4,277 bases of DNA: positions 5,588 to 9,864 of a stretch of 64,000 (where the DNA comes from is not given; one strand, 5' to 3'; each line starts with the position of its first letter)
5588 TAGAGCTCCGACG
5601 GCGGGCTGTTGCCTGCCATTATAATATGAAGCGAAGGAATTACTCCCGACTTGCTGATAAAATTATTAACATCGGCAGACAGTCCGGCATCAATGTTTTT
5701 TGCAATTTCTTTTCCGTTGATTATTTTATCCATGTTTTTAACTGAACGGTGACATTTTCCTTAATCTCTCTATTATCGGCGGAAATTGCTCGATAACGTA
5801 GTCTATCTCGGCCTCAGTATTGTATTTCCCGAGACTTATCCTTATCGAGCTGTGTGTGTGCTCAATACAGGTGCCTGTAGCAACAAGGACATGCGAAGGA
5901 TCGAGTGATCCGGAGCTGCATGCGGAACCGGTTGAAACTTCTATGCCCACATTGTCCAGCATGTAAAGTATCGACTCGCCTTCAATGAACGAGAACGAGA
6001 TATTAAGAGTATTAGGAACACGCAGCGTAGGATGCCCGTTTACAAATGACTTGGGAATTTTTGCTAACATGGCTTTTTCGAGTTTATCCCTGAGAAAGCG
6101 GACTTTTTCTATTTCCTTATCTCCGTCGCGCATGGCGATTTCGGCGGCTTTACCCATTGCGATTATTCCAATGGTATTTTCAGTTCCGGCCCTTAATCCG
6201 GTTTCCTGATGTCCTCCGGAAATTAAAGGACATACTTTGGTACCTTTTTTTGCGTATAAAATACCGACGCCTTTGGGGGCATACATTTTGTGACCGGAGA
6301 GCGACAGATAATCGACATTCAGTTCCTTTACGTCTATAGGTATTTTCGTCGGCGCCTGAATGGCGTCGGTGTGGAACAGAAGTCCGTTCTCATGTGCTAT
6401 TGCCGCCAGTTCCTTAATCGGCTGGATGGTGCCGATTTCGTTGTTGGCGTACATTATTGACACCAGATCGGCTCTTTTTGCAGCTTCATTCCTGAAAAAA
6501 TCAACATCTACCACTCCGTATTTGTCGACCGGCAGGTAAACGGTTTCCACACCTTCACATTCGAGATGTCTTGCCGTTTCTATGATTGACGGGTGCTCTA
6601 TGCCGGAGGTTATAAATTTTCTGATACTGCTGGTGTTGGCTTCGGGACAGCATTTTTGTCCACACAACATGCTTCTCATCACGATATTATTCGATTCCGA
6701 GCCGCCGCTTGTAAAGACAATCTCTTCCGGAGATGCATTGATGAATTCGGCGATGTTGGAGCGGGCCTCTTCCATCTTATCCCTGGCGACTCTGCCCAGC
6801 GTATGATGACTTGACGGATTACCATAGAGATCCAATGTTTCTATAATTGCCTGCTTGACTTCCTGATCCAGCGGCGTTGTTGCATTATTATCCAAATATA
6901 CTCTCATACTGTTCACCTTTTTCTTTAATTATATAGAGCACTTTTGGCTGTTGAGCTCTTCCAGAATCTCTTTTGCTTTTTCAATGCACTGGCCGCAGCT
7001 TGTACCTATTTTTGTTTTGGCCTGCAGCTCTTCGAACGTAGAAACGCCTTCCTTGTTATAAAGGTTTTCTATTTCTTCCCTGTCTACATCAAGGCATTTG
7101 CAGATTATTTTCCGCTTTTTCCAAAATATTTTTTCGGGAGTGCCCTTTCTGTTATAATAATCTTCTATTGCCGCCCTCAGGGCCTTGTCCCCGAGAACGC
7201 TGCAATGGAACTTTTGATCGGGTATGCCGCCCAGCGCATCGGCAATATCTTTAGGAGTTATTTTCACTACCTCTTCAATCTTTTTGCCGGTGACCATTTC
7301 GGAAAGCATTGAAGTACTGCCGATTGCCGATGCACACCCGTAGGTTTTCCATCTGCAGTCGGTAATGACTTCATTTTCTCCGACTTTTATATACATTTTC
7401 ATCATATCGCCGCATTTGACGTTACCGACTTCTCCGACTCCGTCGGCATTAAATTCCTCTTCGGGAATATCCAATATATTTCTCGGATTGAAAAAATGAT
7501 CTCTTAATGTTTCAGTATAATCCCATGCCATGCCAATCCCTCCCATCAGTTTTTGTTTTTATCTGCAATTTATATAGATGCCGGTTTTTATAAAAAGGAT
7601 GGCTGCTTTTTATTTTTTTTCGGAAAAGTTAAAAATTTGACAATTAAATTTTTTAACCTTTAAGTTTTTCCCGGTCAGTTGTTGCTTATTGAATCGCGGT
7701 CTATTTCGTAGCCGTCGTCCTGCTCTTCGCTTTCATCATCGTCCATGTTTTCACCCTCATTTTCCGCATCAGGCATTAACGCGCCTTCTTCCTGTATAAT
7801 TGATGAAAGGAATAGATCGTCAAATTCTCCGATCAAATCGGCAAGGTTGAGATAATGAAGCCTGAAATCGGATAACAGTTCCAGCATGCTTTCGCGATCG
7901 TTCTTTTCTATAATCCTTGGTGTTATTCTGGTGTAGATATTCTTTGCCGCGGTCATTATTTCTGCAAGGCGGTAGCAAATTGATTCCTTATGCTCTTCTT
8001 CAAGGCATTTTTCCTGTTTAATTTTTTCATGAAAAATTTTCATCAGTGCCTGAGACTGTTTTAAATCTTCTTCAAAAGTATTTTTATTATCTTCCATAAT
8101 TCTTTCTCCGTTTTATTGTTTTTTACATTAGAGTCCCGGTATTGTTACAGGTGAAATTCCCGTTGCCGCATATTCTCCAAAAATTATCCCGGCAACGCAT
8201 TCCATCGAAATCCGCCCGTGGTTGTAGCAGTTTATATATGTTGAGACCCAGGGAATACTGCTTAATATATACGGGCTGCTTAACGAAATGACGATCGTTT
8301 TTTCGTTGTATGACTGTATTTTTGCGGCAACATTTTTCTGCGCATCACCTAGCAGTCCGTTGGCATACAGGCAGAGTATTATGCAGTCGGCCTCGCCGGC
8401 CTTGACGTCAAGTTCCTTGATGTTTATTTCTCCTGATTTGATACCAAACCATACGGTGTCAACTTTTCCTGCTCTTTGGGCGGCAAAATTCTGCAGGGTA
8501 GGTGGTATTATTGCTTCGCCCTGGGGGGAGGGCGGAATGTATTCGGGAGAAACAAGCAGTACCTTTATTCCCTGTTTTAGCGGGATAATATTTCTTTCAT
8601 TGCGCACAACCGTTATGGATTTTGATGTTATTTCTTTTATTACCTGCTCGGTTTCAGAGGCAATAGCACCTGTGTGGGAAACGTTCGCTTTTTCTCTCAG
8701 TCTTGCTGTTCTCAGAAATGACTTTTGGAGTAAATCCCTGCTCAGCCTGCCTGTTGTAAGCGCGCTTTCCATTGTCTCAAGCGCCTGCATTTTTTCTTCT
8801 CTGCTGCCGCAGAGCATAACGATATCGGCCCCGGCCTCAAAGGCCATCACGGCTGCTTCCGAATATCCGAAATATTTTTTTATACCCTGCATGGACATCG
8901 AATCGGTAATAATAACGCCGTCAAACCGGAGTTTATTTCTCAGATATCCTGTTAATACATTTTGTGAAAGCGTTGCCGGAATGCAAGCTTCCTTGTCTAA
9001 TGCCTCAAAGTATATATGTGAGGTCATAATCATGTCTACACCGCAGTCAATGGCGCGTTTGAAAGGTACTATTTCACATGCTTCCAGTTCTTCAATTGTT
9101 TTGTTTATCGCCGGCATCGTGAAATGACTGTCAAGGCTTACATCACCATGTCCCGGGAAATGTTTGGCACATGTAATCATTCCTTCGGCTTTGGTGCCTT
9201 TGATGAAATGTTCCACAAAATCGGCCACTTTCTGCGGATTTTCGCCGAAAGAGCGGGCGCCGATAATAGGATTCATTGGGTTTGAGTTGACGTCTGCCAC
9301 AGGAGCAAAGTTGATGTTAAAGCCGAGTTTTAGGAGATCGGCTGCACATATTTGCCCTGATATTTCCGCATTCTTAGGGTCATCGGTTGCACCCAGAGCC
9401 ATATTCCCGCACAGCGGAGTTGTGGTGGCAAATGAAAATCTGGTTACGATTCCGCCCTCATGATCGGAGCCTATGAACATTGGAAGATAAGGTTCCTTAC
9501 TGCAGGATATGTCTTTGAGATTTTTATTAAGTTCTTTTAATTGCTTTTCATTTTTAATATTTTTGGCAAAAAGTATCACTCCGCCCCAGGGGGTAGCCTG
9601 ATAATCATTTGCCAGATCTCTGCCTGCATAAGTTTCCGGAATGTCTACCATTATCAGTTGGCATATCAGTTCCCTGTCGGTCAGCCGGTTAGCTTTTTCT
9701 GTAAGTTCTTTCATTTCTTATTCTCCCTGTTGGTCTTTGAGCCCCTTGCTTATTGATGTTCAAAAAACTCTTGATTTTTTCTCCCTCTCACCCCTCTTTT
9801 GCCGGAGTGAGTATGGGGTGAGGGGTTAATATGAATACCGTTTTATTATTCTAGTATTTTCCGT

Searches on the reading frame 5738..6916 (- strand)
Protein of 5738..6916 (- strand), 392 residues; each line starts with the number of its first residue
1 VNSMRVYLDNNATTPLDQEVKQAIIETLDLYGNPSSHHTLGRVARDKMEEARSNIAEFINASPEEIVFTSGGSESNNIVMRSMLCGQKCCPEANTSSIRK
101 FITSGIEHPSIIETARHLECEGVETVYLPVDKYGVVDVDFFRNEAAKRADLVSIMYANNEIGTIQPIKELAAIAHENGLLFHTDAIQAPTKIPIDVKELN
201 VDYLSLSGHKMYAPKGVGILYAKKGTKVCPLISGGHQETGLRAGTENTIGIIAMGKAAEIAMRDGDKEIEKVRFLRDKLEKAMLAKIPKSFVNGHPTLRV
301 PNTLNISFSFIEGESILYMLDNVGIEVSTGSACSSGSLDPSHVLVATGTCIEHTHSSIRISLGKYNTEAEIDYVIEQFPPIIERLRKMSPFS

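Call 106: search_protein_families(library=ncbifam, max_evalue=1e-10, proteins=[window:5738-6916:-])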
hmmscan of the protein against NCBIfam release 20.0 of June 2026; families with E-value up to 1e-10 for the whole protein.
window:5738-6916:- (392 aa): 16 families
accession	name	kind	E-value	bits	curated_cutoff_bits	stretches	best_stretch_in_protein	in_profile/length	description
TIGR03402.1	FeS_nifS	equivalog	3.6e-152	506.5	530.75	1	6-391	1-379/379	cysteine desulfurase NifS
NF010611.0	PRK14012.1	equivalog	7e-113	377.6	548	1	4-391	5-388/406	IscS subfamily cysteine desulfurase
TIGR03403.1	nifS_epsilon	equivalog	4.7e-110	368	587.7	1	6-389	1-380/382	NifS family cysteine desulfurase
TIGR02006.1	IscS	equivalog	1.7e-108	363.2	643.2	1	4-391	3-384/402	IscS subfamily cysteine desulfurase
TIGR03235.1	DNA_S_dndA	equivalog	1.3e-97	327.3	480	1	7-362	1-353/353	cysteine desulfurase DndA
NF002806.0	PRK02948.1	subfamily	5.1e-85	285.7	304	1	6-384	2-374/381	IscS subfamily cysteine desulfurase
TIGR01979.1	sufS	subfamily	6.5e-51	173.4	475.1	1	5-378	19-395/403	SufS family cysteine desulfurase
TIGR01977.1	am_tr_V_EF2568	hypoth_equivalog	5.8e-41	140.7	377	1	6-377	1-372/376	cysteine desulfurase family protein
NF041166.1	f2_encap_cargo1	exception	5.6e-39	134.7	800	1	6-376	247-618/623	family 2A encapsulin nanocompartment cargo protein cysteine desulfurase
NF006791.0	PRK09295.1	equivalog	1.6e-33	116.4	661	1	36-378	57-398/406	cysteine desulfurase SufS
NF008126.0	PRK10874.1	equivalog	1e-27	97.3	607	1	4-377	19-391/401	cysteine desulfurase CsdA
TIGR03392.1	FeS_syn_CsdA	equivalog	2.1e-27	96.3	493.6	1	4-377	16-388/398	cysteine desulfurase CsdA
TIGR01976.1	am_tr_V_VC1184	hypoth_equivalog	1.4e-26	93.8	352.35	1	5-224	19-233/401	cysteine desulfurase-like protein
NF040779.1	Sec_lyase_SclA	exception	2.9e-25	89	525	1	6-378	1-373/378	selenocysteine lyase SclA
TIGR02539.1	SepCysS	equivalog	9e-13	48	365.25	1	16-283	20-288/370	O-phospho-L-seryl-tRNA:Cys-tRNA synthase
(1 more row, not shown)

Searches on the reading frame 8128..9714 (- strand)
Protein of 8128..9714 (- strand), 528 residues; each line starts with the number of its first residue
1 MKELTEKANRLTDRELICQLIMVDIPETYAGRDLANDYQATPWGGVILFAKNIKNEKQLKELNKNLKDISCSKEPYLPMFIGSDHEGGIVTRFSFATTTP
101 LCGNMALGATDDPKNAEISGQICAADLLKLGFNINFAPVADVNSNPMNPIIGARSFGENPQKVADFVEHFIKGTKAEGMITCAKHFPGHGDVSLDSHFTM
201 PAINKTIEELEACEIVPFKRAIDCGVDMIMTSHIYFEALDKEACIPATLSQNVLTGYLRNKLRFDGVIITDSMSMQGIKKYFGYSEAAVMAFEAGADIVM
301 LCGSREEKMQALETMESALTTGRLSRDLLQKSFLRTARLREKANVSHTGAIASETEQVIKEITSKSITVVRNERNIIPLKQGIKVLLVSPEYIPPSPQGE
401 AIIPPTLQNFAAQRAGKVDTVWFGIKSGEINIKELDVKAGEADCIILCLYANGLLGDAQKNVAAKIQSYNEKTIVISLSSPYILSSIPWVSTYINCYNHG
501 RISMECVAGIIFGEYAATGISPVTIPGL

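Call 106: search_protein_families(library=ncbifam, max_evalue=1e-10, proteins=[window:8128-9714:-])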
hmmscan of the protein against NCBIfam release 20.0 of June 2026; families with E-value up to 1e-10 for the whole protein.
window:8128-9714:- (528 aa): 6 families
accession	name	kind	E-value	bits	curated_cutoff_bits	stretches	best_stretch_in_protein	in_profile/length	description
NF003740.0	PRK05337.1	equivalog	4.2e-67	226.7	207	1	20-354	4-334/340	beta-N-acetylhexosaminidase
NF052329.1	XyloArabinsidase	equivalog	2.4e-18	65.6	1050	1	98-390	108-400/750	beta-xylosidase/alpha-l-arabinosidase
NF052331.1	Bet13-16Glucosase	equivalog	5.9e-14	51.2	1330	1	72-340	70-330/750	exo-beta-d-1,3/1,6-glucosidase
NF041579.1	betaxyl_Flavo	equivalog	3.5e-13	48.6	1350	1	98-386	82-385/716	beta-xylosidase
NF052330.1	BetGlucosiCelf0468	equivalog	5.2e-12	44.8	1300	1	98-399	54-353/817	beta-d-glucosidase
NF011678.0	PRK15098.1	equivalog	2.7e-11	42.6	666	0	9-388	43-416/765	beta-glucosidase BglX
